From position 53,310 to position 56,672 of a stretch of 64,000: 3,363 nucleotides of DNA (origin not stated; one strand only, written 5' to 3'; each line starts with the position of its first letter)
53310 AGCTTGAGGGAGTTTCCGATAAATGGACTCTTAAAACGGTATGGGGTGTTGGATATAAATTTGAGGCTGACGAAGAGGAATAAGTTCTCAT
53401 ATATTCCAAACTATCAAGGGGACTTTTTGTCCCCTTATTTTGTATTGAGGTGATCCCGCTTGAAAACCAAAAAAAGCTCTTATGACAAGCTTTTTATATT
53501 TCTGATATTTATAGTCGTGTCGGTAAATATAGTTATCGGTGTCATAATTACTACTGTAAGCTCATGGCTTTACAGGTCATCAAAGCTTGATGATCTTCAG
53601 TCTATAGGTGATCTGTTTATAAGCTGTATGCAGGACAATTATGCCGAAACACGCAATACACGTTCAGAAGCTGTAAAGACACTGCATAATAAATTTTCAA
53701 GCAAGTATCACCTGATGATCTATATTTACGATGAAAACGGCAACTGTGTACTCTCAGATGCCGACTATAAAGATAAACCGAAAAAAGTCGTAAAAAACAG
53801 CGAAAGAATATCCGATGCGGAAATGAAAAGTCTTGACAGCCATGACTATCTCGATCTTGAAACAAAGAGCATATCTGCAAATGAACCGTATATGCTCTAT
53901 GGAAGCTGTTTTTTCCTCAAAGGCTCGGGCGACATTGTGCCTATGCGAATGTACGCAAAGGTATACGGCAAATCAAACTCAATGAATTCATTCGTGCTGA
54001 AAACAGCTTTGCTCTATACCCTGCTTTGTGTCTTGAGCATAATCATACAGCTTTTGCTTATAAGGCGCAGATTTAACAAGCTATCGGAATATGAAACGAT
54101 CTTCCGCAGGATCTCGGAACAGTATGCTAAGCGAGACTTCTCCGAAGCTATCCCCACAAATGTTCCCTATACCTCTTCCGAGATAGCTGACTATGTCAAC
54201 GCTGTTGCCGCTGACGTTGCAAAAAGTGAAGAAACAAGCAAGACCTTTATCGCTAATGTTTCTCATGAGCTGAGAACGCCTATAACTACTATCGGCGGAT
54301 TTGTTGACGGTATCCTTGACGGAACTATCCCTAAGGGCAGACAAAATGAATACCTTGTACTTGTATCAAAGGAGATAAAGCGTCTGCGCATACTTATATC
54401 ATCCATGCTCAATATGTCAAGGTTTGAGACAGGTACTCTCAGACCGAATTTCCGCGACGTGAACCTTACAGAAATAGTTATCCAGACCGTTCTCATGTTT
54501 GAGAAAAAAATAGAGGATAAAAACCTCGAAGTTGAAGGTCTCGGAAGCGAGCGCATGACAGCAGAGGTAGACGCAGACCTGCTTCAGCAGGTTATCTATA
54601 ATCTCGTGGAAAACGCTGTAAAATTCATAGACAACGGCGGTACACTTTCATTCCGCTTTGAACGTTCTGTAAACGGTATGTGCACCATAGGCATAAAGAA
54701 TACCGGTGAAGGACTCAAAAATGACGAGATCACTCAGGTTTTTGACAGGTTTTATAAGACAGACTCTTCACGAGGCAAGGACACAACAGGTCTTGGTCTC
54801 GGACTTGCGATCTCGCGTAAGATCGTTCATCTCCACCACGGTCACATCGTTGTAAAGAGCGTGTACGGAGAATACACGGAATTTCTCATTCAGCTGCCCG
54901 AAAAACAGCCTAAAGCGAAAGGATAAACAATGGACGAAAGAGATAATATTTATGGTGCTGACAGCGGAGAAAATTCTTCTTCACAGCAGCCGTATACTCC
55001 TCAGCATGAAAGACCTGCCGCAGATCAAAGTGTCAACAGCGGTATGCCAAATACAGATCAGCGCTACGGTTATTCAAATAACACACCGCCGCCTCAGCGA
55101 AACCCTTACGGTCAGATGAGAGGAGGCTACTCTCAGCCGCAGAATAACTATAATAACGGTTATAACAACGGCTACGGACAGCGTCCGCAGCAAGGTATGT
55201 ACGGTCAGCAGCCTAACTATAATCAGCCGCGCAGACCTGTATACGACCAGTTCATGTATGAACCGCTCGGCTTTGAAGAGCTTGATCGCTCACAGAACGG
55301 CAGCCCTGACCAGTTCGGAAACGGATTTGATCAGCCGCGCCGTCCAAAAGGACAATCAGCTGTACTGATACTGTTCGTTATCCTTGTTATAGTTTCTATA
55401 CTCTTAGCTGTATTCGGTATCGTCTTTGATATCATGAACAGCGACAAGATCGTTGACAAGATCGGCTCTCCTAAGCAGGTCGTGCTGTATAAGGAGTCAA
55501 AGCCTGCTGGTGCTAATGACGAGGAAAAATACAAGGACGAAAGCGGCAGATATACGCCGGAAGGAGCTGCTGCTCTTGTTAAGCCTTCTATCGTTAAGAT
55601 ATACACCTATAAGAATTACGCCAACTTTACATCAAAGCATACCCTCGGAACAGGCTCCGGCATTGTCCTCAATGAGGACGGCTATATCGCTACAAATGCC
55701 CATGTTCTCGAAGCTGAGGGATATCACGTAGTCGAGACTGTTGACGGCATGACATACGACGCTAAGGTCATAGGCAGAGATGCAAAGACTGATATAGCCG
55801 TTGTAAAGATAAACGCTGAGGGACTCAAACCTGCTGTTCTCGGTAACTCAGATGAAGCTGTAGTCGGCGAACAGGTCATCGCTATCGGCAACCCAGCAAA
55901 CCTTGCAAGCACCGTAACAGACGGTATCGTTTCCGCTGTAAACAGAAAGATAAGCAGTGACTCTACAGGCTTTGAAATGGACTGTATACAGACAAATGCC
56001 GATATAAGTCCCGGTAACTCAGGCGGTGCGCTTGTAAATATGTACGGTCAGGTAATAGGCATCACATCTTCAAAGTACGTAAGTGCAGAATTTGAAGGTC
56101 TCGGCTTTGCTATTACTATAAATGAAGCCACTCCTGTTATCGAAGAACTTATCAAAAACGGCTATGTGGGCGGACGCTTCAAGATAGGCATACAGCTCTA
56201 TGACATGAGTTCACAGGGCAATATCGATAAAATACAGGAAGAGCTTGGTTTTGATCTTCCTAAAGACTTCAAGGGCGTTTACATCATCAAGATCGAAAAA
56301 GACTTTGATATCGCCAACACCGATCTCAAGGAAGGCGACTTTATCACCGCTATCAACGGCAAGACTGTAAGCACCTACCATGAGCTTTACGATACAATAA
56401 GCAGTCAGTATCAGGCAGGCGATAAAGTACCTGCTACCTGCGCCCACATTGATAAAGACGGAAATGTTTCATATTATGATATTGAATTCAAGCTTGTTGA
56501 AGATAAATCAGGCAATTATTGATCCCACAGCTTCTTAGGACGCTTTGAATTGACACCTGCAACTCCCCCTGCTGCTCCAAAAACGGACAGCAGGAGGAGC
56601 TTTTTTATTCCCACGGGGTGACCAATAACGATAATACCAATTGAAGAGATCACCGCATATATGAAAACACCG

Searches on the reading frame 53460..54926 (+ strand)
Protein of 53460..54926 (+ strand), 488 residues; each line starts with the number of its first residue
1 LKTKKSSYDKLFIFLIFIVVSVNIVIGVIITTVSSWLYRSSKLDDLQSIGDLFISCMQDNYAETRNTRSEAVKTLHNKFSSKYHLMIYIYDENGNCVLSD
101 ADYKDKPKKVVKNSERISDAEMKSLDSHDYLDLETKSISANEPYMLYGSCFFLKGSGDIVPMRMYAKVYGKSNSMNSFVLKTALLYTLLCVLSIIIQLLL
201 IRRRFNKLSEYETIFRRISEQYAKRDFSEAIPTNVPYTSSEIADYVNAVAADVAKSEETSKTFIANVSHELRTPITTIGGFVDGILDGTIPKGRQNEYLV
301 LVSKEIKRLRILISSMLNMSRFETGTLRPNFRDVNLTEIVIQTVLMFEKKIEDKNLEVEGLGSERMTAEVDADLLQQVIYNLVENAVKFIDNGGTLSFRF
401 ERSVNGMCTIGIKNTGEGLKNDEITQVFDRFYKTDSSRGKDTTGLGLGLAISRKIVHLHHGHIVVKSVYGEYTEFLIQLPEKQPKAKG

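Call 65: search_protein_families(library=pfam, proteins=[window:53460-54926:+], max_evalue=0.00001)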
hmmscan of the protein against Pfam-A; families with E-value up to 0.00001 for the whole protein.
window:53460-54926:+ (488 aa): 2 families
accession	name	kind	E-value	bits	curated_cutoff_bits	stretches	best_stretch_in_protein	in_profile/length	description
PF02518.31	HATPase_c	-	9.9e-23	81.1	26.4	1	371-482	2-110/111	Histidine kinase-, DNA gyrase B-, and HSP90-like ATPase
PF00512.31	HisKA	-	1.1e-14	54.6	26.9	1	261-325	3-66/66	His Kinase A (phospho-acceptor) domain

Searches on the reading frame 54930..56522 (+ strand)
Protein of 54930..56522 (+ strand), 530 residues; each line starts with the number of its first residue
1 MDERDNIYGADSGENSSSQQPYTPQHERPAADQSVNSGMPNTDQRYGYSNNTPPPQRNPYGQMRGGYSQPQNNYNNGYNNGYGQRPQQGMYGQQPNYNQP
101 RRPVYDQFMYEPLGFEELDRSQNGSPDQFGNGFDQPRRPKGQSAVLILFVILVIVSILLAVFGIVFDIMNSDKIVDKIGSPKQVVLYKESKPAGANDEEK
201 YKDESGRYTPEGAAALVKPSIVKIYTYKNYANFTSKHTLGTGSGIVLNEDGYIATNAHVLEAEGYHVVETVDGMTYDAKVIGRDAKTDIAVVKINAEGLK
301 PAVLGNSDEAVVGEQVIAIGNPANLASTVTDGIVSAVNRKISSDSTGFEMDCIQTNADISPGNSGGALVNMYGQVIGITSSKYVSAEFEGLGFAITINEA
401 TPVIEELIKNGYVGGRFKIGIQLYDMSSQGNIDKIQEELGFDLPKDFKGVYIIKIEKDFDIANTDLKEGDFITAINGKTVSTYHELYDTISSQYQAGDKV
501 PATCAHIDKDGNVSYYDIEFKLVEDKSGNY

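Call 65: search_protein_families(library=pfam, proteins=[window:54930-56522:+], max_evalue=0.00001)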
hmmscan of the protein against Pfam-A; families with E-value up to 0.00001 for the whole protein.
window:54930-56522:+ (530 aa): 4 families
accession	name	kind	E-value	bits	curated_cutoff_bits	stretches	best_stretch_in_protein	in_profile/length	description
PF13365.12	Trypsin_2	-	1.5e-31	110.5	27.6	1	242-378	1-144/144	Trypsin-like peptidase domain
PF00089.32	Trypsin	-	3.3e-18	66.7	20.6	1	242-404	27-220/220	Trypsin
PF13180.12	PDZ_2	-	7.1e-07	29.9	27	1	439-509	3-72/80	PDZ domain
PF00595.29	PDZ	-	1.2e-06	29.2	23.2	1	434-482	6-59/81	PDZ domain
